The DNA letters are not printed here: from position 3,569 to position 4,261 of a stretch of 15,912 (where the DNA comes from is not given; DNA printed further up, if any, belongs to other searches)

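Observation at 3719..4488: Translationally coupled acidic-protein/HNH-nuclease pair: candidate nuclease toxin-immunity or defence module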

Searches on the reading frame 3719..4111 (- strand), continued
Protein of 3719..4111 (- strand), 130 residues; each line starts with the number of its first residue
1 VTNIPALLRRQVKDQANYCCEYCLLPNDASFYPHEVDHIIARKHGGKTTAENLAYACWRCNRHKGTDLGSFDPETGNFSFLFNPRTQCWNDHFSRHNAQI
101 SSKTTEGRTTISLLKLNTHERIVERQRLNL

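Call 24: find_related_loci(query=A2, collection=viral_contigs, flank=5000)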
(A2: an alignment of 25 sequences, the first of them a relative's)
Query A2 (130 aa) in viral_contigs; peptide patterns used: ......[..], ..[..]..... (x = any residue, [..] = any of these).
107 stretches matched a pattern; 2 encode a relative of the query (tblastn E <= 1e-3); 2 distinct loci.
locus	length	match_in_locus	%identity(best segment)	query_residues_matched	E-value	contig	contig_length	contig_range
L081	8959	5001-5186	47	8-68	1e-14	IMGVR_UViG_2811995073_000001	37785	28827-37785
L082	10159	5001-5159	36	9-64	5e-6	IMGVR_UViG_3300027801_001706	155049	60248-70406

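Call 41: search_protein_families(library=pfam, alignment_id=A5, max_evalue=0.00001)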
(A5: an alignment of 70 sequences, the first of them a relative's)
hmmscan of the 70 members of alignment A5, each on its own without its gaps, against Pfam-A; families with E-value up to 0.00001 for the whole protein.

A. member 1, L001:2341-2592:+ (84 aa): 0 families

B. families by the number of members that match (of 70 scanned): 73 families (the first 25 are shown)
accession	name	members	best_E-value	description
PF04551.19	GcpE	3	4.1e-129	GcpE protein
PF01804.23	Penicil_amidase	2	1.2e-131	Penicillin amidase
PF03466.25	LysR_substrate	2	1.1e-34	LysR substrate binding domain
PF01636.29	APH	2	1.9e-27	Phosphotransferase enzyme family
PF00126.33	HTH_1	2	3.8e-21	Bacterial regulatory helix-turn-helix protein, lysR family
PF04255.20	DUF433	2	1e-18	Protein of unknown function (DUF433)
PF15919.11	HicB_lk_antitox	2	2e-14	HicB_like antitoxin of bacterial toxin-antitoxin system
PF00920.27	ILVD_EDD_N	1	9.8e-125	Dihydroxy-acid/6-phosphogluconate dehydratase N-terminal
PF00124.24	Photo_RC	1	1.4e-92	Photosynthetic reaction centre protein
PF13414.12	TPR_11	1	1.1e-90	TPR repeat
PF00515.34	TPR_1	1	1.4e-88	Tetratricopeptide repeat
PF08852.17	DUF1822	1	1.7e-81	Protein of unknown function (DUF1822)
PF02897.21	Peptidase_S9_N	1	2e-76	Prolyl oligopeptidase, N-terminal beta-propeller domain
PF24877.1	ILV_EDD_C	1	1.1e-75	Dihydroxy-acid/6-phosphogluconate dehydratase C-terminal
PF07719.23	TPR_2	1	9e-75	Tetratricopeptide repeat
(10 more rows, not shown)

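Call 42: search_protein_families(library=pfam, alignment_id=A6, max_evalue=0.00001)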
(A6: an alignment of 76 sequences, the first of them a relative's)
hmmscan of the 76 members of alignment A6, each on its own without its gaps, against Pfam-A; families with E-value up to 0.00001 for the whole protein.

A. member 1, L001:3800-4036:+ (79 aa): 0 families

B. families by the number of members that match (of 76 scanned): 71 families (the first 25 are shown)
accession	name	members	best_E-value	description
PF00588.24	SpoU_methylase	10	1.3e-32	SpoU rRNA Methylase family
PF05685.18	Uma2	3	3e-39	Putative restriction endonuclease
PF07724.20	AAA_2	2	1.4e-71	AAA domain (Cdc48 subfamily)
PF10431.15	ClpB_D2-small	2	1.5e-28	C-terminal, D2-small domain, of ClpB protein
PF10412.15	TrwB_AAD_bind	2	7.2e-28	Type IV secretion-system coupling protein DNA-binding domain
PF12696.13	TraG-D_C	2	1.5e-24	TraM recognition site of TraD and TraG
PF02534.20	T4SS-DNA_transf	2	1.7e-23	Type IV secretory system Conjugative DNA transfer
PF07728.20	AAA_5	2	1.9e-18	AAA domain (dynein-related subfamily)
PF09414.15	RNA_ligase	2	4.1e-16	RNA ligase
PF18480.7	DUF5615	2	6.4e-14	Domain of unknown function (DUF5615)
PF13191.12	AAA_16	2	7.2e-12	AAA ATPase domain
PF00873.25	ACR_tran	1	0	AcrB/AcrD/AcrF family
PF13267.11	DUF4058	1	1.1e-95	Protein of unknown function (DUF4058)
PF00805.28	Pentapeptide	1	5.1e-67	Pentapeptide repeats (8 copies)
PF05226.16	CHASE2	1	3.6e-66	CHASE2 domain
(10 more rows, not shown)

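Call 56: predict_structure(alignment_id=A2)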
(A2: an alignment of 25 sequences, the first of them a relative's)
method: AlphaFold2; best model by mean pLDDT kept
length: 130 residues; sequences in the alignment: 25
mean_pLDDT: 58.3   pTM: 0.54
mean pLDDT of the five models: 58.3, 57.2, 52.8, 50.9, 44.6
residues with pLDDT >= 90: 4; 70-90: 46; 50-70: 17; < 50: 63
segments of 3 or more residues with pLDDT < 50: 1-16, 19-24, 29-67
pLDDT, mean of each block of 10 residues (from residue 1): 42 46 48 38 40 38 44 75 72 85 87 76 66
secondary structure, 60 per line:
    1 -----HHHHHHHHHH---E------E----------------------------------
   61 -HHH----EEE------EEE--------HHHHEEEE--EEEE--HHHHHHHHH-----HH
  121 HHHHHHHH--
elements in order: H6-15 E69-71 E78-80 H89-92 E93-96 E99-102 H105-113 H119-128

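Call 58: search_solved_structures(query=A2, max_evalue=1, show_alignments=3)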
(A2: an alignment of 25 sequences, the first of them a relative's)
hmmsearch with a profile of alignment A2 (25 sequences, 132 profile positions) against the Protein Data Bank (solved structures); distinct sequences matched with E-value up to 1: 9.
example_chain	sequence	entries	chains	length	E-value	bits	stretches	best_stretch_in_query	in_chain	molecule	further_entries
8d2k_A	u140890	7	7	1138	3.8e-06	30.2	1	9-66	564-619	CRISPR-associated endonuclease, Csn1 family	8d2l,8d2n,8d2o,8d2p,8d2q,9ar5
4ogc_A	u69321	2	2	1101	0.043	17.1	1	18-65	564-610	HNH endonuclease domain protein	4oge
8w2z_A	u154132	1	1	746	0.047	17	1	15-81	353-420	HNH nuclease domain-containing protein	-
8zq9_B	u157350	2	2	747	0.048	16.9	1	15-81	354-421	a protein | HNH nuclease domain-containing protein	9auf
9lgi_A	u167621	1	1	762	0.063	16.5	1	14-82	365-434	HNH nuclease domain-containing protein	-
8w2s_A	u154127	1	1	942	0.11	15.8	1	15-81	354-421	HNH nuclease domain-containing protein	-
9k30_A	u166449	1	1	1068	0.18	15.1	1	19-66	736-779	TbaIscB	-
4h9d_A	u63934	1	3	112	0.2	14.9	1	16-64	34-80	HNH endonuclease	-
9k32_A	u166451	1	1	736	0.41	13.9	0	14-66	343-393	HNH nuclease domain-containing protein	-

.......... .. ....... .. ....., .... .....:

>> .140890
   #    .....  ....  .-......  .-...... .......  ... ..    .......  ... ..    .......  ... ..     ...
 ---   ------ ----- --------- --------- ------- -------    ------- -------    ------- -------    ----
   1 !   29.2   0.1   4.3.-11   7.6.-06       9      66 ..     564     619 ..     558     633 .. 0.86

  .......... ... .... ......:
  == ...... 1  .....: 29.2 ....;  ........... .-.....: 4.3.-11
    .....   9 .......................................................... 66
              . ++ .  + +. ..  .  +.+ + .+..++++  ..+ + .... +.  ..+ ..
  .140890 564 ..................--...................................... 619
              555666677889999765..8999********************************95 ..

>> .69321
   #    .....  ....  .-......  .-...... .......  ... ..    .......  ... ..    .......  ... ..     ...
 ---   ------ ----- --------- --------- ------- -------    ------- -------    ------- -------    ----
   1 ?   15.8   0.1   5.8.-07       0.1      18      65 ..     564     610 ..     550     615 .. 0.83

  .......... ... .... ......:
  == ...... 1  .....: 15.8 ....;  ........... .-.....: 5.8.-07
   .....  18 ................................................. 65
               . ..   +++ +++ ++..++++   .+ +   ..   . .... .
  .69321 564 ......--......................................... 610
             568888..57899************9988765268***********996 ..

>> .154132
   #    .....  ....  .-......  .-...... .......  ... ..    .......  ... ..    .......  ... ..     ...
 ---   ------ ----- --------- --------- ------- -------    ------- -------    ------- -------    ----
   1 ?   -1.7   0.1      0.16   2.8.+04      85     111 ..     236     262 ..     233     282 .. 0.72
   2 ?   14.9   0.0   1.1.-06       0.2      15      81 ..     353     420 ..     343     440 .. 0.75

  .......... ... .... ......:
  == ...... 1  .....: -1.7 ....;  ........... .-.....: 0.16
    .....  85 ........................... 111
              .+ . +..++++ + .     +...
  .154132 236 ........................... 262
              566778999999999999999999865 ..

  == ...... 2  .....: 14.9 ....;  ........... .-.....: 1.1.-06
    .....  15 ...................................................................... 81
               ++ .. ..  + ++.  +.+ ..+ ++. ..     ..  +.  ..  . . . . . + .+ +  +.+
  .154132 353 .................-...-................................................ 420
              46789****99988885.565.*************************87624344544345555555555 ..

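Call 60: fold_search(model_id=the predicted structure, library=pdb)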
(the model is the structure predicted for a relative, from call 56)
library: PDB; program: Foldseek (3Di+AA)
matches with E <= 10: 8; with E <= 0.001: 0
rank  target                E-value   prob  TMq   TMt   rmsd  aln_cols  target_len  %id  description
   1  9vhl_F                7.0e-01  0.54  0.38  0.25   7.0        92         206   12  cryoEM structure of retron-Eco7 complex (form II) (released 2026-01-07)
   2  8eea_G                2.8e+00  0.44  0.33  0.19   1.9        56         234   20  Structure of E.coli Septu (PtuAB) complex (released 2023-12-27)
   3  9dtr_y                7.1e+00  0.01  0.12  0.11  20.5        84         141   17  Structure of the yeast post-catalytic P complex spliceosome at 2.3 Angstrom resolution (released 2024-12-25)
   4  9rwq_A                8.0e+00  0.01  0.15  0.07  13.2       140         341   14  Ancestral Group III Chaperonin (ACIII) Double-Ring in Open Conformation including the Equatorial and Intermediate Doma (released 2025-12-10)
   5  7eu1_C                8.5e+00  0.01  0.12  0.06  19.0        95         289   10  The cryo-EM structure of A. thaliana Pol IV-RDR2 holoenzyme (released 2021-12-29)
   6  7w1m_H                9.6e+00  0.02  0.15  0.08  11.2        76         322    8  Cryo-EM structure of human cohesin-CTCF-DNA complex (released 2023-05-31)
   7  2x5c_B                9.6e+00  0.01  0.19  0.22  12.7        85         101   16  Crystal structure of hypothetical protein ORF131 from Pyrobaculum Spherical Virus (released 2010-07-21)
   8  8a22_Ya               9.6e+00  0.01  0.14  0.11  24.2       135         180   11  Structure of the mitochondrial ribosome from Polytomella magna (released 2022-11-16)
